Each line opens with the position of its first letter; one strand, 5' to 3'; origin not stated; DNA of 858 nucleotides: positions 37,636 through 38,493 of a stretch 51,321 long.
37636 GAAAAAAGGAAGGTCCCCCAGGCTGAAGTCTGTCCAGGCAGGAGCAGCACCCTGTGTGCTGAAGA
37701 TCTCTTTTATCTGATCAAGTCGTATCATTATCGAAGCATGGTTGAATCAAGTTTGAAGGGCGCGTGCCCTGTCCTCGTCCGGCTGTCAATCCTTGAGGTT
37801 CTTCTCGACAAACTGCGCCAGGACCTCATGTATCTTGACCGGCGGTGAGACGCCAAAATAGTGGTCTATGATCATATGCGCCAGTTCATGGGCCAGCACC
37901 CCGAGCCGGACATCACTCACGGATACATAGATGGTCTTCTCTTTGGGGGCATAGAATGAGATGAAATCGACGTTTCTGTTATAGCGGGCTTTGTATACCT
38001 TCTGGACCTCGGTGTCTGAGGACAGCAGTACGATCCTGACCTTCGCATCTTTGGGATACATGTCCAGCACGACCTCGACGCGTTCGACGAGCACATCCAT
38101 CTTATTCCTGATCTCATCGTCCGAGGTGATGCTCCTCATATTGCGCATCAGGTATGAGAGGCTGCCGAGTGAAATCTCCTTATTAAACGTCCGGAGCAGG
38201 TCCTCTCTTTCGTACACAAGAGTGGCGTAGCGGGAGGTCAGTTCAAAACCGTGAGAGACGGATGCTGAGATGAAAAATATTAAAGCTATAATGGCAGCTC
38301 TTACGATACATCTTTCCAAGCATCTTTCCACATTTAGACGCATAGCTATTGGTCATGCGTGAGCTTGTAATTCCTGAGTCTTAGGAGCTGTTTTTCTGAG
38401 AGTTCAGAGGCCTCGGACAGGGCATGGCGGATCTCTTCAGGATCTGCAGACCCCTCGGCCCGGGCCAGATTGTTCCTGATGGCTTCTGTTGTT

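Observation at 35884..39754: Uncharacterised four-gene envelope operon (chaperone, HAMP protein, HExxH protein, MsbA/PglK-type ABC exporter) back-to-back with the export genes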

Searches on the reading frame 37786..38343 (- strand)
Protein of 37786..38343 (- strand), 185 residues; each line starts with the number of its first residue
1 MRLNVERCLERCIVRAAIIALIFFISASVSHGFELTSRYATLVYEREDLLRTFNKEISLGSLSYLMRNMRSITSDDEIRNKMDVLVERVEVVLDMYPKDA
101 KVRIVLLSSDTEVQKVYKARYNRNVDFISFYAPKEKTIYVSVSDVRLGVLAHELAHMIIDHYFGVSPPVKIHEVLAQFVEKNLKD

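Call 3: search_protein_families(library=pfam, proteins=[window:37786-38343:-], max_evalue=0.1)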
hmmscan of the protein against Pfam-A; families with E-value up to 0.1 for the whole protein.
window:37786-38343:- (185 aa): 1 family
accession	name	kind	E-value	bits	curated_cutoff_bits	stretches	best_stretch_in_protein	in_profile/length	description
PF11645.14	PDDEXK_5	-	0.031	14.7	26.1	1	95-141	55-102/138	PD-(D/E)XK endonuclease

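Call 4: search_protein_families(library=ncbifam, proteins=[window:37786-38343:-], max_evalue=0.1)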
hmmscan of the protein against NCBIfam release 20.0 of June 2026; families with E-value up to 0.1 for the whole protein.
window:37786-38343:- (185 aa): 1 family
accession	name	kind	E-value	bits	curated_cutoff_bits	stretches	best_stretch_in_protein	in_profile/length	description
NF038145.1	Hvo_1808_fam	equivalog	0.00039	19.8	200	1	105-166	89-153/432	Hvo_1808 family surface protein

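Call 12: find_homologous_proteins(query=window:37786-38343:-)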
Query window:37786-38343:- (185 aa): 164 proteins with E <= 0.001 among 293 candidates; the best 120 are listed.
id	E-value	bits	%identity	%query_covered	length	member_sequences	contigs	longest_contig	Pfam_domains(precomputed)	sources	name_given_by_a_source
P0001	5.7e-104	363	91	100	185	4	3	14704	-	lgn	-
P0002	9.9e-73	261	67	93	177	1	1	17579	-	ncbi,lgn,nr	ncbi:MAG: hypothetical protein HZA17_06255 [Nitrospirae bacterium]|nr:hypothetical protein [Nitrospi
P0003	9.5e-69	248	63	94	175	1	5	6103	-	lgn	-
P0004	1.3e-68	248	63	95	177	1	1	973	-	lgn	-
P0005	1.7e-68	248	65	95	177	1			-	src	-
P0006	2.0e-68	247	62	96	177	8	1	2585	-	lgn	-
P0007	2.4e-68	247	64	94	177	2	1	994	-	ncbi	-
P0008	5.3e-68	246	66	82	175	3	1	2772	-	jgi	-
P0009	7.1e-68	246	63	95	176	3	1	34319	-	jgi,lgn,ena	-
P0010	8.2e-68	245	71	82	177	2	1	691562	-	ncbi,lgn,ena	-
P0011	1.5e-67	244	62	95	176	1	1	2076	-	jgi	jgi:hypothetical protein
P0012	1.6e-67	244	60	94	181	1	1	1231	-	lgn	-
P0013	3.1e-67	243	57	100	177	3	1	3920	-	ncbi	-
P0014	3.3e-67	243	62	96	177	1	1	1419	-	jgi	jgi:hypothetical protein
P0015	9.5e-67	242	63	93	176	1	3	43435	-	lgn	-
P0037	8.4e-63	229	60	91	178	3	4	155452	-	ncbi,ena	-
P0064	5.7e-60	220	56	95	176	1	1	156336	-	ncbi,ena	-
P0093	2.2e-58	215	58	90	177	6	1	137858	-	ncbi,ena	-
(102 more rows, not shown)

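Call 13: find_encoding_contigs(protein=P0010, flank=10000, max_places=2)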
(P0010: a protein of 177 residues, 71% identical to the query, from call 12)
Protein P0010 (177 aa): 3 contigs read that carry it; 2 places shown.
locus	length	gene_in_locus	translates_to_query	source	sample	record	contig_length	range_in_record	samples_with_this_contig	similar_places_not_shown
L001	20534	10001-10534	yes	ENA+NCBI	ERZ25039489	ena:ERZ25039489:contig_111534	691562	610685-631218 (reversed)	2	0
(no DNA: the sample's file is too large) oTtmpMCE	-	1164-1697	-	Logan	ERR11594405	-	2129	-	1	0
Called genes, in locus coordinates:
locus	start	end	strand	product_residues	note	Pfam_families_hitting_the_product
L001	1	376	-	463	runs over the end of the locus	PF00140:Sigma70_r1_2 (weak), PF04542:Sigma70_r2, PF04539:Sigma70_r3, PF04545:Sigma70_r4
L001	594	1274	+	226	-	PF00027:cNMP_binding, PF13545:HTH_Crp_2, PF00325:Crp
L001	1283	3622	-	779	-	PF04932:Wzy_C, PF07719:TPR_2 (faint), PF13414:TPR_11 (faint), PF13428:TPR_14 (faint)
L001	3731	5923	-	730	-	PF02706:Wzz (weak), PF13807:GNVR, PF01656:CbiA, PF10609:ParA, PF13614:AAA_31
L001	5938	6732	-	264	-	PF02563:Poly_export, PF10531:SLBB, PF22461:SLBB_2, PF10531:SLBB, PF22461:SLBB_2 (weak)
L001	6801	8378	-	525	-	PF10082:BBP2_2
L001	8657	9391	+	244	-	PF13623:SurA_N_2 (faint), PF13145:Rotamase_2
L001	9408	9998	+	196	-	-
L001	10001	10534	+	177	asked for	-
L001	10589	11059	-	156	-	-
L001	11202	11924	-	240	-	PF23914:TPR_CcmH_CycH (weak), PF13432:TPR_16, PF13431:TPR_17 (weak), PF00515:TPR_1, PF07719:TPR_2 (weak), PF13181:TPR_8 (weak), PF00515:TPR_1, PF13432:TPR_16, +13 more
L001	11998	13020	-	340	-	PF21016:RlmN_N, PF04055:Radical_SAM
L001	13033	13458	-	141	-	PF00254:FKBP_C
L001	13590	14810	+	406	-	PF16491:Peptidase_M48_N, PF01435:Peptidase_M48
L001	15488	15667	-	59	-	-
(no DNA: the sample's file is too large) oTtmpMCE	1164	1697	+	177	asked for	-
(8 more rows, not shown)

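Call 14: find_encoding_contigs(protein=P0064, flank=10000, max_places=2)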
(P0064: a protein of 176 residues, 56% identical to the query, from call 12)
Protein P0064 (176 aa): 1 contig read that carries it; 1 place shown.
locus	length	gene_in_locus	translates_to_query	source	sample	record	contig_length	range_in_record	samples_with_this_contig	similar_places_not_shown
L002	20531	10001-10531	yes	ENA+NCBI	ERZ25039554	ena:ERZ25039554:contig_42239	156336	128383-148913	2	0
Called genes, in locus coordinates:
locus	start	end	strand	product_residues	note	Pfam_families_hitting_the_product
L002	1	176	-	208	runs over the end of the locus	-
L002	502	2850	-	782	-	PF13428:TPR_14 (faint), PF04932:Wzy_C, PF13429:TPR_15 (faint), PF00515:TPR_1 (faint), PF07719:TPR_2 (faint), PF13424:TPR_12 (faint), PF13181:TPR_8 (weak), PF14559:TPR_19 (weak), +6 more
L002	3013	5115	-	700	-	PF02706:Wzz, PF13807:GNVR, PF10609:ParA (faint), PF01656:CbiA (weak), PF13614:AAA_31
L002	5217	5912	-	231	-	PF02563:Poly_export, PF10531:SLBB, PF22461:SLBB_2, PF10531:SLBB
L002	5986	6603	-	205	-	PF10082:BBP2_2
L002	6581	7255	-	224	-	-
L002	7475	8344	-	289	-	PF06877:RraB (faint), PF05036:SPOR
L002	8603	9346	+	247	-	PF13623:SurA_N_2 (weak)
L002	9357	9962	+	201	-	-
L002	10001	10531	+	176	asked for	-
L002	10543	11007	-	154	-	-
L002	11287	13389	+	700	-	PF08206:OB_RNB, PF17849:OB_Dis3 (faint), PF17876:CSD2, PF00773:RNB, PF00575:S1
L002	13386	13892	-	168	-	-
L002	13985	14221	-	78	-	-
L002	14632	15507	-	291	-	PF01634:HisG, PF08029:HisG_C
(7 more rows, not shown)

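Call 15: find_encoding_contigs(protein=P0001, flank=10000, max_places=2)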
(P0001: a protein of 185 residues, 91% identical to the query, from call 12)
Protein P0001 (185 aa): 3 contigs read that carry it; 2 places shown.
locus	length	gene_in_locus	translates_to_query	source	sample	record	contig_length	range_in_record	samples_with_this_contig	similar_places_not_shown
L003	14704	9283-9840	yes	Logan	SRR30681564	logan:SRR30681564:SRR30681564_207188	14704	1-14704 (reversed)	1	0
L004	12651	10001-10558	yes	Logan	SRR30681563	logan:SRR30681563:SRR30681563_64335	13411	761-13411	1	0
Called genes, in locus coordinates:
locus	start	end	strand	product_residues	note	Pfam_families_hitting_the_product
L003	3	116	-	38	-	?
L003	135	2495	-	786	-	PF04932:Wzy_C, PF13181:TPR_8 (faint), PF14559:TPR_19 (faint), PF07719:TPR_2 (faint), PF13428:TPR_14 (faint)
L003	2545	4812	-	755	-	PF02706:Wzz (weak), PF13807:GNVR, PF10609:ParA, PF01656:CbiA, PF13614:AAA_31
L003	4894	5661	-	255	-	PF02563:Poly_export, PF10531:SLBB, PF22461:SLBB_2 (weak), PF10531:SLBB, PF22461:SLBB_2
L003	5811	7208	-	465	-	PF10082:BBP2_2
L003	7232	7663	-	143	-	-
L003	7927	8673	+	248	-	-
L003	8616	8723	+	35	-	-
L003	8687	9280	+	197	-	-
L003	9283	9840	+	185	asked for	-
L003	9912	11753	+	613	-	PF00664:ABC_membrane, PF00005:ABC_tran, PF02463:SMC_N (faint)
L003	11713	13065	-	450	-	PF02878:PGM_PMM_I, PF02879:PGM_PMM_II, PF02880:PGM_PMM_III, PF00408:PGM_PMM_IV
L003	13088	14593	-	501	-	PF00483:NTP_transferase, PF12804:NTP_transf_3 (weak), PF22640:ManC_GMP_beta-helix, PF01050:MannoseP_isomer, PF07883:Cupin_2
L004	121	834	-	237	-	PF19567:CpsB_CapC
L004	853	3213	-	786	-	PF04932:Wzy_C, PF13181:TPR_8 (faint), PF14559:TPR_19 (faint), PF07719:TPR_2 (faint), PF13428:TPR_14 (faint)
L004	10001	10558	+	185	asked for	-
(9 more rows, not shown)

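Call 16: find_encoding_contigs(protein=P0037, flank=10000, max_places=1)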
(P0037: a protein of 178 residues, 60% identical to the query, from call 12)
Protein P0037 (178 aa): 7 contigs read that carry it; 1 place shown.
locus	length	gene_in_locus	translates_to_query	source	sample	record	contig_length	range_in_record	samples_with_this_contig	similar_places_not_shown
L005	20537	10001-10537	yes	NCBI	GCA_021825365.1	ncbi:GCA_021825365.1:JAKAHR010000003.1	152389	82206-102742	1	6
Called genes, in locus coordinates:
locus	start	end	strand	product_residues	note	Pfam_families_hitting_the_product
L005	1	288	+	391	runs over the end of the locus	PF00155:Aminotran_1_2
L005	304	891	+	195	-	PF12773:DZR (faint), PF13248:Zn_ribbon_3 (faint), PF13453:Zn_ribbon_TFIIB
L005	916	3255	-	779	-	PF04932:Wzy_C, PF07719:TPR_2 (faint), PF13181:TPR_8 (faint), PF13428:TPR_14 (faint), PF14559:TPR_19 (weak)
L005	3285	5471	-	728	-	PF02706:Wzz (weak), PF13614:AAA_31 (faint), PF13807:GNVR, PF01656:CbiA, PF10609:ParA (weak)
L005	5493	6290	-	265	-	PF02563:Poly_export, PF10531:SLBB, PF22461:SLBB_2, PF10531:SLBB, PF22461:SLBB_2 (weak)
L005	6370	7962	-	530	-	PF05036:SPOR (weak), PF10082:BBP2_2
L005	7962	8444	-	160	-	-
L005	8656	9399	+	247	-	-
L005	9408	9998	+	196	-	-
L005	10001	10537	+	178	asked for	-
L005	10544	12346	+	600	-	PF00664:ABC_membrane, PF00005:ABC_tran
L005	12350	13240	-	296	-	PF27840:ScmC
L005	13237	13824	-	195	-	-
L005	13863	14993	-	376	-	PF04055:Radical_SAM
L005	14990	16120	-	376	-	PF04055:Radical_SAM, PF13186:SPASM (weak)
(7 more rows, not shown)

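Call 17: find_encoding_contigs(protein=P0093, flank=10000, max_places=1)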
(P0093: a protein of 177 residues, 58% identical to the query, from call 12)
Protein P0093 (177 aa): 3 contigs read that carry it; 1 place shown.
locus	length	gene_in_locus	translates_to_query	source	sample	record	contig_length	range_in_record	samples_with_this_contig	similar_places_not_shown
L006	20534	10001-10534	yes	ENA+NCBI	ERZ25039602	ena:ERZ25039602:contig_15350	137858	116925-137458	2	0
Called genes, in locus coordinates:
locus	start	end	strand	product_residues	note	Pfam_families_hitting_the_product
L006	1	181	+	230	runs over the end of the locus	PF00730:HhH-GPD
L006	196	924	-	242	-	PF00994:MoCF_biosynth, PF24102:FLAD1_M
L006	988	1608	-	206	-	-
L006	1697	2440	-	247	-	PF13428:TPR_14 (faint), PF14559:TPR_19 (faint), PF07719:TPR_2 (faint)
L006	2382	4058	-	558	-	PF04932:Wzy_C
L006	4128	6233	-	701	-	PF02706:Wzz (weak), PF13807:GNVR, PF10609:ParA (faint), PF01656:CbiA (weak), PF13614:AAA_31 (weak)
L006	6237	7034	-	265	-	PF02563:Poly_export, PF10531:SLBB, PF22461:SLBB_2, PF10531:SLBB, PF22461:SLBB_2 (weak)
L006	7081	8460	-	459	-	PF10082:BBP2_2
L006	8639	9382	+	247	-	PF13145:Rotamase_2 (weak)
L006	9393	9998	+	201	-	-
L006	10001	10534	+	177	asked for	-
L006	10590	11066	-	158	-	-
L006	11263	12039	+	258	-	PF00005:ABC_tran, PF13304:AAA_21 (faint)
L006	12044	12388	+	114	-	PF00950:ABC-3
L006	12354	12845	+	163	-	PF00950:ABC-3, PF01032:FecCD (weak)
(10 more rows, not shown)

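Call 20: find_related_loci(query=A1, collection=genome_contigs, flank=10000)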
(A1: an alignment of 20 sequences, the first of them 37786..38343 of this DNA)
Query A1 (185 aa) in genome_contigs; peptide patterns used: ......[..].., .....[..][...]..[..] (x = any residue, [..] = any of these).
600 stretches matched a pattern (row limit reached: there are more); 8 encode a relative of the query (tblastn E <= 1e-3); 8 distinct loci.
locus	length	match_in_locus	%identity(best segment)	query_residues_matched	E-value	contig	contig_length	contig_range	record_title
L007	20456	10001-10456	71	34-185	2e-73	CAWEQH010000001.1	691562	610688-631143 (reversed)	MAG: uncultured Nitrospiraceae bacterium isolate MFD01872.bin.1.109 genome assembly, contig: contig_111534, whole genome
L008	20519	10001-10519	44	13-185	6e-47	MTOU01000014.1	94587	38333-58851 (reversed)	MAG: Nitrospirae bacterium JdFR-85 JGI24019J35510_1000082, whole genome shotgun sequence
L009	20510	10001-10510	44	16-185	5e-44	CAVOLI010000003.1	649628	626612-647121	MAG: uncultured delta proteobacterium isolate MFD09964.bin.2.242 genome assembly, contig: contig_18266, whole genome sho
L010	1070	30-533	44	18-184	5e-44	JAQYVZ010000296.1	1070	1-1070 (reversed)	MAG: Desulfuromonadales bacterium isolate Pyr_d60_bin35 Pyr_d60_bin.35.orig_d60_contig-145_103515, whole genome shotgun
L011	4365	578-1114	40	9-185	1e-41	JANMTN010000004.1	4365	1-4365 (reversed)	MAG: Desulfobulbaceae bacterium isolate SOY_29_metabat_160 SOY_29_k141_5718539, whole genome shotgun sequence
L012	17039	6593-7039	35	37-185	7e-25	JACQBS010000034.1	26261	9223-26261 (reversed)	MAG: Nitrospinota bacterium isolate NC_groundwater_948_Pr1_S-0.2um_39_25 Montesol18-Sp2_coassembly_scaffold_193159, whol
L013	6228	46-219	47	128-185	5e-15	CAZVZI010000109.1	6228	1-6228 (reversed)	MAG TPA_asm: uncultured Thermodesulfobacteriota bacterium isolate SRP062349_co5_66 genome assembly, contig: NODE_8037_le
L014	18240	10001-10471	32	11-183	5e-18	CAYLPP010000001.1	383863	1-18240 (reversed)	MAG TPA_asm: uncultured bacterium isolate SRP342105_co1_308 genome assembly, contig: NODE_12_length_383863_cov_9.481371,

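Call 26: search_protein_families(library=pfam, proteins=[L012:7050-9296:+, L012:4777-5268:+, L014:10471-12354:+, L014:3918-8651:+, L014:2409-3896:+, L014:12376-13329:+, L012:1214-3808:+, L012:5298-5864:+, L014:8633-9490:+], max_evalue=0.001)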
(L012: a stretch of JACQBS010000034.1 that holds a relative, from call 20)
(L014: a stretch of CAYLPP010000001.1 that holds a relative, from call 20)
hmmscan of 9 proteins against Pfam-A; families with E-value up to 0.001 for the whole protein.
L012:7050-9296:+ (748 aa): 2 families
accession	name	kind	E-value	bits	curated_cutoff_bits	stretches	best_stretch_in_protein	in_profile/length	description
PF05226.16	CHASE2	-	9.9e-71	238.7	26.3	1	24-389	7-256/257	CHASE2 domain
PF00211.25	Guanylate_cyc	-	9.5e-22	77.9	21.9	1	490-671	7-181/183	Adenylate and Guanylate cyclase catalytic domain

L012:4777-5268:+ (163 aa): 0 families

L014:10471-12354:+ (627 aa): 2 families
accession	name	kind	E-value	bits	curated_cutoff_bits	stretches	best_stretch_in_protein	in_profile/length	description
PF05226.16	CHASE2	-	6.7e-46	157.4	26.3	1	29-315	3-254/257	CHASE2 domain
PF07228.17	SpoIIE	-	3.3e-44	151.6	25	1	434-626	2-191/192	Stage II sporulation protein E (SpoIIE)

L014:3918-8651:+ (1577 aa): 1 family
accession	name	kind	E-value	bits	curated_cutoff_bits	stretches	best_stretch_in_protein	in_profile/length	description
PF04773.18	FecR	-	4.8e-24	85.1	24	2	67-167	1-96/97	FecR protein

L014:2409-3896:+ (495 aa): 19 families
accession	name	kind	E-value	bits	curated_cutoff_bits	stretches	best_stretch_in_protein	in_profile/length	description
PF13432.12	TPR_16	-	4.3e-20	72.2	32.7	2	127-188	4-64/65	Tetratricopeptide repeat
PF07719.23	TPR_2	-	4.3e-19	67.4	27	1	159-187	5-33/34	Tetratricopeptide repeat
PF00515.34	TPR_1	-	1.1e-17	63.4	27.8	1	54-84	3-33/34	Tetratricopeptide repeat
PF14559.12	TPR_19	-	9.3e-13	48.7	25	1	28-82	1-55/68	Tetratricopeptide repeat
PF13428.12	TPR_14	-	2.3e-11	43.6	23.5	0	25-59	8-42/44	Tetratricopeptide repeat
PF12895.13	ANAPC3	-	4e-11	43.5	27.2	1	15-77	20-81/82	Anaphase-promoting complex, cyclosome, subunit 3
PF13181.12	TPR_8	-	4.7e-11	42.4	25.7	0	159-187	5-33/34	Tetratricopeptide repeat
PF13174.12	TPR_6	-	5.6e-10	39.7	26.3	0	157-187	2-32/33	Tetratricopeptide repeat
PF13414.12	TPR_11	-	2.3e-09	37.3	26.8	0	27-65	3-41/42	TPR repeat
PF13424.12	TPR_12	-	3.1e-08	34.1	30.1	0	54-105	4-57/77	Tetratricopeptide repeat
PF25064.1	ARM_TT21_5th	-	3.8e-08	34.1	27.8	1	66-148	15-100/117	TT21 fifth ARM repeats domain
PF25063.1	ARM_TT21_C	-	1.2e-07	32.3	35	0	29-78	106-155/209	Tetratricopeptide repeat protein 21 C-terminal ARM domain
PF21545.3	T7SS_EccA1_N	-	6.6e-06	26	27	0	21-150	102-235/272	T7SS, ESX-1 secretion system protein EccA1, N-terminal domain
PF14853.12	Fis1_TPR_C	-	2e-05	25.1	25.3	0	55-87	4-36/53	Fis1 C-terminal tetratricopeptide repeat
PF10082.15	BBP2_2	-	2.7e-05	23.6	23.7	1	433-495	315-378/378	Putative beta-barrel porin 2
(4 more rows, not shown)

L014:12376-13329:+ (317 aa): 1 family
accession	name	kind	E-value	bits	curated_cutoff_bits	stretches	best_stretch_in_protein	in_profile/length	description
PF04748.18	Polysacc_deac_2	-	5e-64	215.7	27.5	1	101-311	2-211/212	Divergent polysaccharide deacetylase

L012:1214-3808:+ (864 aa): 4 families
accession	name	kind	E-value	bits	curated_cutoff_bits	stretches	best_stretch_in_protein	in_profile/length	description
PF01436.27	NHL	-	3.8e-33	112.3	20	0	495-520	1-27/28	NHL repeat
PF13205.12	Big_5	-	1.5e-26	93.6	23.6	1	100-198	1-105/105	Bacterial Ig-like domain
PF15869.11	TolB_like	-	3.2e-09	37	29.2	0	436-474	252-289/296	TolB-like 6-blade propeller-like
PF08443.16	RimK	-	2.7e-05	24.3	21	0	292-331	81-122/188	RimK-like ATP-grasp domain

L012:5298-5864:+ (188 aa): 2 families
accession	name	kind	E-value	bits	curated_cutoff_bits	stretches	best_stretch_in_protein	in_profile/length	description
PF13623.11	SurA_N_2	-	5.1e-07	30.1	28.5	1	8-97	19-121/145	SurA-like N-terminal domain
PF13624.11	SurA_N_3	-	1.9e-06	28.3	27.2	1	8-90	18-111/162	SurA-like N-terminal domain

L014:8633-9490:+ (285 aa): 2 families
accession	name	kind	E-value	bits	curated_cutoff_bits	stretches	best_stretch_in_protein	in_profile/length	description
PF13145.12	Rotamase_2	-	9.2e-05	23.7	27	1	133-235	1-121/121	PPIC-type PPIASE domain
PF13624.11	SurA_N_3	-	0.00049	20.4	27.2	0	7-101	13-100/162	SurA-like N-terminal domain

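Call 27: predict_structure(alignment_id=A1)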
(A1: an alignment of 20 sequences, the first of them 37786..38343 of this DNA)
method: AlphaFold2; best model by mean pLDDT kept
length: 185 residues; sequences in the alignment: 20
mean_pLDDT: 89.2   pTM: 0.78
mean pLDDT of the five models: 89.2, 89.3, 88.6, 87.8, 86.7
residues with pLDDT >= 90: 120; 70-90: 54; 50-70: 10; < 50: 1
segments of 3 or more residues with pLDDT < 50: none
pLDDT, mean of each block of 10 residues (from residue 1): 75 88 66 91 96 89 73 89 94 92 97 97 97 96 95 96 87 92 79
secondary structure, 60 per line:
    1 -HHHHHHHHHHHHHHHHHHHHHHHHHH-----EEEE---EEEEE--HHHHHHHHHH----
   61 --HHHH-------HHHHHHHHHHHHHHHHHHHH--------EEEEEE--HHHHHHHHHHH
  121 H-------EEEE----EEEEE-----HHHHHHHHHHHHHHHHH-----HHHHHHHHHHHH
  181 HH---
elements in order: H2-27 E33-36 E40-44 H47-56 H63-66 H74-93 E102-107 H110-121 E129-132 E137-141 H147-163 H169-182
